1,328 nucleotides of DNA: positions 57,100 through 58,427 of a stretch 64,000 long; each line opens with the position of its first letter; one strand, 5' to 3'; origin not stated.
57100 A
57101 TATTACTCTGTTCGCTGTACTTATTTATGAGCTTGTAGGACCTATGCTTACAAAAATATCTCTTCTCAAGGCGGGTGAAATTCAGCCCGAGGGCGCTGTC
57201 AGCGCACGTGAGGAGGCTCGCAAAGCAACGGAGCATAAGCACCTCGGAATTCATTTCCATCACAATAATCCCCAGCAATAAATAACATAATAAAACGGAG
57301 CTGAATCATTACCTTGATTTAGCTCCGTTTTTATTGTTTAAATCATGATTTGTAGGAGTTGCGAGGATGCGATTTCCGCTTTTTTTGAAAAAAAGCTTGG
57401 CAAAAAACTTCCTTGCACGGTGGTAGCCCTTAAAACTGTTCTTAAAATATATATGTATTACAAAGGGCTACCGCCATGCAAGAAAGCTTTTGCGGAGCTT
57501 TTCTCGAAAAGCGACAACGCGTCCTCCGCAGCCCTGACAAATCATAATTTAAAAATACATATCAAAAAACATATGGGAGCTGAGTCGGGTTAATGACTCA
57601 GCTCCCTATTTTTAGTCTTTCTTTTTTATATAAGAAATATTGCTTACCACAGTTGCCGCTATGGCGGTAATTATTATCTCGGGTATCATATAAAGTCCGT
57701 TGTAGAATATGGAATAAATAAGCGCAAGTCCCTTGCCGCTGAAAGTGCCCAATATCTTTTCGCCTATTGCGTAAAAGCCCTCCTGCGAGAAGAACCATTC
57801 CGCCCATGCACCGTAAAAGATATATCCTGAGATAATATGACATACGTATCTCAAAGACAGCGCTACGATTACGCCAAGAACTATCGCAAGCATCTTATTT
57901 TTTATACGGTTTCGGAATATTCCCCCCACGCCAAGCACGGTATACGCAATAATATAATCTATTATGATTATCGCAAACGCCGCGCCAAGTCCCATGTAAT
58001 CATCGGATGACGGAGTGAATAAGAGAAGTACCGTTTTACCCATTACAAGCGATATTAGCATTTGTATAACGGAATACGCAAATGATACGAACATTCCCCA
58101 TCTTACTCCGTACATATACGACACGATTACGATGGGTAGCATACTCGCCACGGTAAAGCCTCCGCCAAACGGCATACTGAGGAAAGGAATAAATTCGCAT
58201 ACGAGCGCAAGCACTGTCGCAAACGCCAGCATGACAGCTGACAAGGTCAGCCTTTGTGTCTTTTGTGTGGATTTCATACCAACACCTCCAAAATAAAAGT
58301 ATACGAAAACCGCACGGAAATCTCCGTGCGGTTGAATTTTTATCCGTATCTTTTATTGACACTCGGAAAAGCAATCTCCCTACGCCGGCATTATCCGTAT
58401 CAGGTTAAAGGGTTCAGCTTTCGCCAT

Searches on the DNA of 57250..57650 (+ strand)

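Call 66: search_rna_families(source=window, start=57250, end=57650, threshold=evalue, max_evalue=1)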
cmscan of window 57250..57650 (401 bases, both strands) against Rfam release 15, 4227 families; matches with E-value up to 1: 19.
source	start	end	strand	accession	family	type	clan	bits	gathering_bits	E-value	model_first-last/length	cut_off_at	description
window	57380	57511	-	RF04112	MIR5512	Gene; miRNA;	-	43.3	139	3.2e-07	1-132/132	no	MIR5512 microRNA precursor family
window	57400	57493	-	RF03941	mir-3158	Gene; miRNA;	-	35.4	97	6.8e-05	1-81/81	no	mir-3158 microRNA precursor family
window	57332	57557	+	RF04128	MIR8562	Gene; miRNA;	-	34.7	211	9.3e-05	1-242/242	no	MIR8562 microRNA precursor family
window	57400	57493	+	RF03941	mir-3158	Gene; miRNA;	-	32.8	97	0.00029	1-81/81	no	mir-3158 microRNA precursor family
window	57389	57504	+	RF04223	MIR2619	Gene; miRNA;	-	31.7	113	9.9e-06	1-202/202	no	MIR2619 microRNA precursor family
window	57290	57387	+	RF02274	AniS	Gene;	-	30.2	50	0.0021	1-106/106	no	AniS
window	57407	57487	-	RF03781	mir-4524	Gene; miRNA;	-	29.2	68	0.00024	1-84/84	no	mir-4524 microRNA precursor family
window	57411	57483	-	RF04076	mir-H11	Gene; miRNA;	-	28.5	70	0.0031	1-72/72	no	mir-H11 microRNA precursor family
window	57290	57503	-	RF04184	BTnc060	Gene; sRNA;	-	25.8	228.9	0.046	1-213/213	no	Bacteroides sRNA BTnc060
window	57394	57497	-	RF04138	mir-9243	Gene; miRNA;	-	25.5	83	0.0072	1-86/86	no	mir-9243 microRNA precursor family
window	57275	57347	-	RF03550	mir-31_2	Gene; miRNA;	-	25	97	0.0092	1-83/83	no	mir-31_2 microRNA precursor family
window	57411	57483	+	RF04076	mir-H11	Gene; miRNA;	-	22.2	70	0.13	1-72/72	no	mir-H11 microRNA precursor family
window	57402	57491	+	RF03779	mir-1805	Gene; miRNA;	-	21.8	64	0.028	1-84/84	no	mir-1805 microRNA precursor family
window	57388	57504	-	RF00648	MIR396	Gene; miRNA;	-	20.5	80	0.11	1-118/118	no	MIR396 microRNA precursor family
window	57400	57494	-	RF04197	mir-9457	Gene; miRNA;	-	19.9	90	0.23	1-68/68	no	mir-9457 microRNA precursor family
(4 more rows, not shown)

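Call 71: search_rna_families(sources=[L045, L031, L198, L203], threshold=evalue, max_evalue=0.001)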
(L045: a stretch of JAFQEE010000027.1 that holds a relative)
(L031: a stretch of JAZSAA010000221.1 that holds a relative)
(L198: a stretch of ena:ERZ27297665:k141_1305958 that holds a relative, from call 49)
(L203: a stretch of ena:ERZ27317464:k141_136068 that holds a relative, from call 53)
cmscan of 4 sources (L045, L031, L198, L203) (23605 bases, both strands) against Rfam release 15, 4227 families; matches with E-value up to 0.001: 5.
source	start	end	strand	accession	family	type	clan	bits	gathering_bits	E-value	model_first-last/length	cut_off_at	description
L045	426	649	+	RF00230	T-box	Cis-reg; leader;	-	131.5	93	2.2e-29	1-219/219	no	T-box leader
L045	6936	7010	-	RF04167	mir-1972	Gene; miRNA;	-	44.8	90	3.5e-06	1-81/81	no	mir-1972 microRNA precursor family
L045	4625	4699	+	RF01706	Gut-1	Gene; sRNA;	-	43.2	50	1.4e-05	1-77/77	no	Gut-1 RNA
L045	4208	4287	-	RF01706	Gut-1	Gene; sRNA;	-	42.9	50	1.6e-05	1-77/77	no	Gut-1 RNA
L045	6936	7010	+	RF04167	mir-1972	Gene; miRNA;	-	39.6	90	8.5e-05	1-81/81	no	mir-1972 microRNA precursor family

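Call 72: search_dna_similar(query=window:57282-57611:+, collection=plasmids, mode=distant, max_evalue=0.01, max_rows=10)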
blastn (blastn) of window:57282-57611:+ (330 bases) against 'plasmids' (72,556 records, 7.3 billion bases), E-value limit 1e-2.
Records with a match: 2; places in all: 3; records where one place covers at least 80% of the query: 0.
Best place of each record, by identity: 90-95% 1; 80-90% 1.
By first word of the organism name: Anaerotruncus 1; Ligilactobacillus 1.
By predicted mobility (MOB-suite, as given by PLSDB): non-mobilizable 2.
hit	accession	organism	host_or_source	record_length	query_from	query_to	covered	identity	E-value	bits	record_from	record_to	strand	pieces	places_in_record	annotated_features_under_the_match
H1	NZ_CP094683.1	Anaerotruncus colihominis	Homo sapiens,isolate,feces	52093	92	129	12%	89.7%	2e-3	50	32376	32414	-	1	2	none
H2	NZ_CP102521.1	Ligilactobacillus salivarius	Homo sapiens,Cell culture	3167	96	126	9%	93.9%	7e-3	49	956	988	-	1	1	none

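Call 74: get_annotated_region(hit=H1, flank=1500)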
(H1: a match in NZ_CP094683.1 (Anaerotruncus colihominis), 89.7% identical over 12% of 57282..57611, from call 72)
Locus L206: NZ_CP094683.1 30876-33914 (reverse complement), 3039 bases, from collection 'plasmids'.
description: Anaerotruncus colihominis strain VE303-02 plasmid unnamed, complete sequence
organism: Anaerotruncus colihominis (NCBI taxid 169435)
taxonomy: Bacteria; Bacillota; Clostridia; Eubacteriales; Oscillospiraceae; Anaerotruncus; Anaerotruncus colihominis
host: -; source: Homo sapiens,isolate,feces; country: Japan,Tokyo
typing (MOB-suite, as given by PLSDB): non-mobilizable
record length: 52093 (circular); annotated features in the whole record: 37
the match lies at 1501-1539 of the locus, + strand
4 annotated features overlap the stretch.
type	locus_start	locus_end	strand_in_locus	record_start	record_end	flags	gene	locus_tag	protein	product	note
CDS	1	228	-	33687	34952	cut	-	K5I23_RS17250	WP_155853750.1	hypothetical protein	-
CDS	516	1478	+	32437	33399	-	-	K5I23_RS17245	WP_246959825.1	PfkB family carbohydrate kinase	-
CDS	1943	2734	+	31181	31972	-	-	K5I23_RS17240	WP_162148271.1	YdcF family protein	-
CDS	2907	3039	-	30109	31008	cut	-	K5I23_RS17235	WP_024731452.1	diacylglycerol kinase family protein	-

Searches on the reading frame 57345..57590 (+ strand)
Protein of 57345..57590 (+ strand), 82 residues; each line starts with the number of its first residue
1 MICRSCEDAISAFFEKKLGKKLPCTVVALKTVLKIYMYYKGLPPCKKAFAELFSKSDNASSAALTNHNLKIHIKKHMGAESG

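Call 47: find_homologous_proteins(query=window:57345-57590:+, max_evalue=10)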
Query seq(82 aa) (82 aa): 14 proteins with E <= 10 among 16 candidates.
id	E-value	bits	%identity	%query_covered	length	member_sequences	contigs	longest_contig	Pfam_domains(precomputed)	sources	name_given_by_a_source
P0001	1.1e-47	177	100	100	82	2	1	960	-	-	-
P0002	6.4e-15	73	57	85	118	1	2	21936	-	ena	-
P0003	1.7e-14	71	61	85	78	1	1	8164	-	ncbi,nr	ncbi:MAG: hypothetical protein IKJ00_00490, partial [Clostridia bacterium]|nr:hypothetical protein [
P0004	8.8e-12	63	52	95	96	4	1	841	-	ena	-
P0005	2.5e-9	55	69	59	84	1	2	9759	-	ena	-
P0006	3.3e-9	55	54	72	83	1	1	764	-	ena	-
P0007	3.5e-9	55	58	73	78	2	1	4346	-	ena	-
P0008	5.1e-9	54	67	56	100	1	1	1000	-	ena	-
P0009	1.0e-8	53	67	62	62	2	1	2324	-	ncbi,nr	ncbi:MAG: hypothetical protein IKJ00_00155, partial [Clostridia bacterium]|nr:hypothetical protein [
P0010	1.5e-8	53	65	62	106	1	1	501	-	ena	-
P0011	1.6e-8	52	54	77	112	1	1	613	-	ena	-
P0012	9.1e-8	50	51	85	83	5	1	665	-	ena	-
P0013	1.2e-7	50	67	59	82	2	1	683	-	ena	-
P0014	1.7e-7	49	60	59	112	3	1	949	-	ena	-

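Call 49: find_encoding_contigs(protein=P0002, flank=4000, max_places=3)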
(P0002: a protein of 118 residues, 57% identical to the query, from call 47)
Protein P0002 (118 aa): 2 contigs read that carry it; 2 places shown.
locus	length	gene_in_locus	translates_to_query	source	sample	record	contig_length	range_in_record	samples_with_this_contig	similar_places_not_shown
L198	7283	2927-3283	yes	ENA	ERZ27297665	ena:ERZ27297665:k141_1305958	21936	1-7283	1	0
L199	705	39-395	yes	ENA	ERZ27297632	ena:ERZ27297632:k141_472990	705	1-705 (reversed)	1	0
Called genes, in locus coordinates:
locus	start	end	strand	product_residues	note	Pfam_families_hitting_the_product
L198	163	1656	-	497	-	-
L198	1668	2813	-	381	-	PF17389:Bac_rhamnosid6H, PF22422:MGH1-like_GH, PF03200:Glyco_hydro_63, PF01204:Trehalase, PF03200:Glyco_hydro_63 (weak)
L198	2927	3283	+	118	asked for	-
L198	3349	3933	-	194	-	PF20138:DUF6528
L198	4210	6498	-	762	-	-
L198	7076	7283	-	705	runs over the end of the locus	-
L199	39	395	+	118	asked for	-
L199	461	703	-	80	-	?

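Call 50: find_encoding_contigs(protein=P0003, flank=8000, max_places=3)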
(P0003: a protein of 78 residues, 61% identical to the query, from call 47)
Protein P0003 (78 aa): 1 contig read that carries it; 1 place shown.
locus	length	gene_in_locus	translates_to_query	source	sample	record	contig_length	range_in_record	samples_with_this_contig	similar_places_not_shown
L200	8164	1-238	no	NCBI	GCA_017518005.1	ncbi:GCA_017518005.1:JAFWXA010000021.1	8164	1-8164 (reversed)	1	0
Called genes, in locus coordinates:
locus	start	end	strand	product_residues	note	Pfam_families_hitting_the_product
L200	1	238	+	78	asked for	?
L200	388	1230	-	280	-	PF24814:WD40_Prp19 (faint), PF20138:DUF6528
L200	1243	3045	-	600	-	PF07581:Glug (faint)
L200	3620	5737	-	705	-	-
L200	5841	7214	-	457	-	PF20138:DUF6528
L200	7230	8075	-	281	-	PF00149:Metallophos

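Call 52: find_encoding_contigs(protein=P0005, flank=5000, max_places=4)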
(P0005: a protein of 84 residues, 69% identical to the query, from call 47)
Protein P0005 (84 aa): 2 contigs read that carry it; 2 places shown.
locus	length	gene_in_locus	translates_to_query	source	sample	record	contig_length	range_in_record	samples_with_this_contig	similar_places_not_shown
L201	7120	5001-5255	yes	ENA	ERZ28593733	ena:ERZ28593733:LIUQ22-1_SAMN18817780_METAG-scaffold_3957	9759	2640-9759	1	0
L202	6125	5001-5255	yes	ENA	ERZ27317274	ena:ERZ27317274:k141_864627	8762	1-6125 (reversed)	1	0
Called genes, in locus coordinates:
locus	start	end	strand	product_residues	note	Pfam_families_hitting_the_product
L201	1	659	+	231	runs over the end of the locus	PF02308:MgtC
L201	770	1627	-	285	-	PF01522:Polysacc_deac_1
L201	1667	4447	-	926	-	PF13491:FtsK_4TM, PF17854:FtsK_alpha, PF01580:FtsK_SpoIIIE, PF09397:FtsK_gamma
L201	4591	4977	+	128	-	PF01925:TauE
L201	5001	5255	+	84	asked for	-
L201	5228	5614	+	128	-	PF01925:TauE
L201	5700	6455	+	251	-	PF13374:TPR_10 (faint), PF13424:TPR_12, PF13176:TPR_7 (faint), PF13428:TPR_14 (faint), PF13181:TPR_8 (faint), PF00515:TPR_1 (weak), PF13424:TPR_12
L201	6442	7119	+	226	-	?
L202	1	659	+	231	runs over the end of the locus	PF02308:MgtC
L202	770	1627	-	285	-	PF01522:Polysacc_deac_1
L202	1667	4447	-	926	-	PF13491:FtsK_4TM, PF17854:FtsK_alpha, PF01580:FtsK_SpoIIIE, PF09397:FtsK_gamma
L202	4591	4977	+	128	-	PF01925:TauE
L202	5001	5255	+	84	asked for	-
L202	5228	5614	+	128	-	PF01925:TauE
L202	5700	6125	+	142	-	?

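Call 53: find_encoding_contigs(protein=P0007, flank=5000, max_places=4)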
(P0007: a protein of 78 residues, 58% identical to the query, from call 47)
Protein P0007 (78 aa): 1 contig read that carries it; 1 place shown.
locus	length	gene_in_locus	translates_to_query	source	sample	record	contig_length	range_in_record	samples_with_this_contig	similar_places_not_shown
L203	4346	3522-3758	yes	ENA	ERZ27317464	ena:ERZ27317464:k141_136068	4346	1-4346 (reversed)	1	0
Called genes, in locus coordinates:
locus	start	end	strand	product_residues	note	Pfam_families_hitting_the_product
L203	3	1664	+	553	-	?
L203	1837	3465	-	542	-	PF00370:FGGY_N, PF02782:FGGY_C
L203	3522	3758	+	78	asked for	-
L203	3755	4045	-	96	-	-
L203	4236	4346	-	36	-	?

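Call 54: find_encoding_contigs(protein=P0009, flank=5000, max_places=4)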
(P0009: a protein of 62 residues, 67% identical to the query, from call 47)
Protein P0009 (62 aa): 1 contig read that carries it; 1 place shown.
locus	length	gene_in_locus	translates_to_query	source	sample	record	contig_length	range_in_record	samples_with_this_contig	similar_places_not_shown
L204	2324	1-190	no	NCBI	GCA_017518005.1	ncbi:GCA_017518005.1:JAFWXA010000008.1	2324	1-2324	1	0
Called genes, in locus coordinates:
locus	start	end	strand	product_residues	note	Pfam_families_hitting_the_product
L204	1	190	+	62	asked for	?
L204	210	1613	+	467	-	PF03062:MBOAT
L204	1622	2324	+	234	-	PF01545:Cation_efflux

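Call 83: find_homologous_proteins(query=A4, max_evalue=0.01)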
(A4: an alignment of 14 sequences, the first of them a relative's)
Query A4 (14 sequences) (82 aa, profile of the alignment): 37 proteins with E <= 0.01 among 8000 candidates.
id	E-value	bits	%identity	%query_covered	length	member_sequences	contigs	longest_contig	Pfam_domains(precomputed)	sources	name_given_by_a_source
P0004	3.0e-42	160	52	95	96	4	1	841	-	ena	-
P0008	4.3e-38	147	67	56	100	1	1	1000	-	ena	-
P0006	6.7e-37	143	54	72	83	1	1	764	-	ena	-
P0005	8.9e-37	143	69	59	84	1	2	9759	-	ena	-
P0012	1.8e-36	142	51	85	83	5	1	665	-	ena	-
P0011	3.1e-35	138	54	77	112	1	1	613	-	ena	-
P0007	1.5e-34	135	58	73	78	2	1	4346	-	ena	-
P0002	3.6e-34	134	57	85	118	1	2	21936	-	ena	-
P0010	2.9e-32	128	65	62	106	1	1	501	-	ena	-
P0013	3.9e-32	128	67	59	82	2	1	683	-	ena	-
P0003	1.8e-29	119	61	85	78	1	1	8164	-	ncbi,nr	ncbi:MAG: hypothetical protein IKJ00_00490, partial [Clostridia bacterium]|nr:hypothetical protein [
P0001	4.9e-29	118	100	100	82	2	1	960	-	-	-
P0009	1.3e-27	113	67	62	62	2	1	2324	-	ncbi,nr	ncbi:MAG: hypothetical protein IKJ00_00155, partial [Clostridia bacterium]|nr:hypothetical protein [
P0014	2.8e-25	106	60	59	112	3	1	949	-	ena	-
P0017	1.2e-21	94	44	67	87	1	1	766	-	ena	-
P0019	2.6e-17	80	58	46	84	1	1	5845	-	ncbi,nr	ncbi:MAG: hypothetical protein IJZ83_10070, partial [Clostridia bacterium]|nr:hypothetical protein [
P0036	5.0e-3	34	67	22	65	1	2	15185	-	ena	-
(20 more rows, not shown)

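Call 103: find_encoding_contigs(protein=P0019, flank=6000, max_places=3)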
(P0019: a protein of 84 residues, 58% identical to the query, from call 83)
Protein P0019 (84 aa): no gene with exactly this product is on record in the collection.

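Call 104: find_encoding_contigs(protein=P0036, flank=8000, max_places=3)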
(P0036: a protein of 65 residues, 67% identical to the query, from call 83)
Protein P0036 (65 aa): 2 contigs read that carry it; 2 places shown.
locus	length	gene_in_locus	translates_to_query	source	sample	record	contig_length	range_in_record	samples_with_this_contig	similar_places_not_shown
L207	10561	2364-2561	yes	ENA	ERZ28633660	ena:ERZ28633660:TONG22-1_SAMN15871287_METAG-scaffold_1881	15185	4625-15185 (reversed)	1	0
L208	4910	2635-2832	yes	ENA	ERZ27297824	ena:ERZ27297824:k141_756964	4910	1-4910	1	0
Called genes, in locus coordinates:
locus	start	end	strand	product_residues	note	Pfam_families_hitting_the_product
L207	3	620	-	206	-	?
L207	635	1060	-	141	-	PF03946:Ribosomal_L11_N, PF00298:Ribosomal_L11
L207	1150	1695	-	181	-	PF02357:NusG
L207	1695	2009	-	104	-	PF00584:SecE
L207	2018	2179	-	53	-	PF00471:Ribosomal_L33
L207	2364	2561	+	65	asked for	-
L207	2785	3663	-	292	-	PF00501:AMP-binding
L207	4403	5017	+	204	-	PF13560:HTH_31 (weak), PF01381:HTH_3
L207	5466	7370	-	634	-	PF00128:Alpha-amylase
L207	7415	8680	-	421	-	-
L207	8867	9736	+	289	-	PF00398:RrnaAD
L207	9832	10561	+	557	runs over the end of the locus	PF00501:AMP-binding, PF23562:AMP-binding_C_3 (faint)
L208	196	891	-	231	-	PF00687:Ribosomal_L1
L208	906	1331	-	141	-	PF03946:Ribosomal_L11_N, PF00298:Ribosomal_L11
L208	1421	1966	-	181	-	PF02357:NusG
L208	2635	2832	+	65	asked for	-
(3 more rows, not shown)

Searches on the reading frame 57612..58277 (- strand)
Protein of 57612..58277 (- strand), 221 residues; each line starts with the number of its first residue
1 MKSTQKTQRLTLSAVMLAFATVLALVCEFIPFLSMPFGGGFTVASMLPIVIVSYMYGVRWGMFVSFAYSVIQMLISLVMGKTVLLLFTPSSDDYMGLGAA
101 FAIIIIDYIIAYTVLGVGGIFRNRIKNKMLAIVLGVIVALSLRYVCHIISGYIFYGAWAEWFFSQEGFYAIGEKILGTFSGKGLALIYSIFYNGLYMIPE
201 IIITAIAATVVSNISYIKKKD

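Call 29: find_encoding_contigs(protein=window:57612-58277:-, flank=10000, max_places=10)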
Protein window:57612-58277:- (221 aa): 19 contigs read that carry it; 10 places shown.
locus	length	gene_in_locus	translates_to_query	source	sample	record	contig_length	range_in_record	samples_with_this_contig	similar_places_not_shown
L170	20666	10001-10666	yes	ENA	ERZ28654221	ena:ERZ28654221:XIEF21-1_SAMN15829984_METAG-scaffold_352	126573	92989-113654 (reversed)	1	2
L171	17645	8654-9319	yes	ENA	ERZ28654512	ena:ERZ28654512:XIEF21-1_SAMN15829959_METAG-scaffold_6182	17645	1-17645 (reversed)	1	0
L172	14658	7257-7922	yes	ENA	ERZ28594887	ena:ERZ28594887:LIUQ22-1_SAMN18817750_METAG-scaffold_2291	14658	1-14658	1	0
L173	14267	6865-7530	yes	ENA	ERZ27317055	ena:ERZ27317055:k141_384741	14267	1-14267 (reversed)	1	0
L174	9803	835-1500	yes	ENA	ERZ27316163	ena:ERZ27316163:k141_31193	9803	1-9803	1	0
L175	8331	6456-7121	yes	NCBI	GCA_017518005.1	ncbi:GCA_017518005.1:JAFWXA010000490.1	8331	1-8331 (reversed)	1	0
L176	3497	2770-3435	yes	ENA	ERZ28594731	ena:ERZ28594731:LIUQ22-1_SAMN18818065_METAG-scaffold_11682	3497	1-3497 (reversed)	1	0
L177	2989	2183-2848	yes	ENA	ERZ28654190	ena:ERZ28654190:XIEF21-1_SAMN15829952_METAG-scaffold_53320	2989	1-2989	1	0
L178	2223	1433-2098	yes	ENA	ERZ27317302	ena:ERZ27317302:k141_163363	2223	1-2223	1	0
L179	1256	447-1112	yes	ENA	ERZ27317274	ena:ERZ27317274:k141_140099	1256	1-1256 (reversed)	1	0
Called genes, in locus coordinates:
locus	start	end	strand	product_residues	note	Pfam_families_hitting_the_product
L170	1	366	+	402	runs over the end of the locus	-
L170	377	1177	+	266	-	PF04991:LicD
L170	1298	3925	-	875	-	PF01326:PPDK_N, PF00391:PEP-utilizers, PF02896:PEP-utilizers_C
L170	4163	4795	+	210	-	PF01195:Pept_tRNA_hydro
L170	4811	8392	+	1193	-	PF17757:UvrB_inter, PF02559:CarD_TRCF_RID, PF00270:DEAD, PF04851:ResIII, PF00271:Helicase_C, PF03461:TRCF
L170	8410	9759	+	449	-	-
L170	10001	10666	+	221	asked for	PF09515:Thia_YuaJ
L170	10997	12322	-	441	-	PF00999:Na_H_Exchanger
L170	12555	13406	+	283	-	PF00248:Aldo_ket_red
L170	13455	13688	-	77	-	-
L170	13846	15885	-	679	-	PF00528:BPD_transp_1, PF01547:SBP_bac_1, PF13416:SBP_bac_8, PF13531:SBP_bac_11, PF13343:SBP_bac_6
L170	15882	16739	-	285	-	PF00528:BPD_transp_1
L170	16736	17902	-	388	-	PF00005:ABC_tran, PF13304:AAA_21 (faint)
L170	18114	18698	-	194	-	PF02163:Peptidase_M50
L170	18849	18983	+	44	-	-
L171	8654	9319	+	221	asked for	PF09515:Thia_YuaJ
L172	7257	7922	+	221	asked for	PF09515:Thia_YuaJ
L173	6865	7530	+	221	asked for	PF09515:Thia_YuaJ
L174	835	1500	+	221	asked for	PF09515:Thia_YuaJ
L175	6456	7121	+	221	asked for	PF09515:Thia_YuaJ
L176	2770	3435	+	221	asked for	PF09515:Thia_YuaJ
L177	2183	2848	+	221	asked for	PF09515:Thia_YuaJ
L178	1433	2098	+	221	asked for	PF09515:Thia_YuaJ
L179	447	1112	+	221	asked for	PF09515:Thia_YuaJ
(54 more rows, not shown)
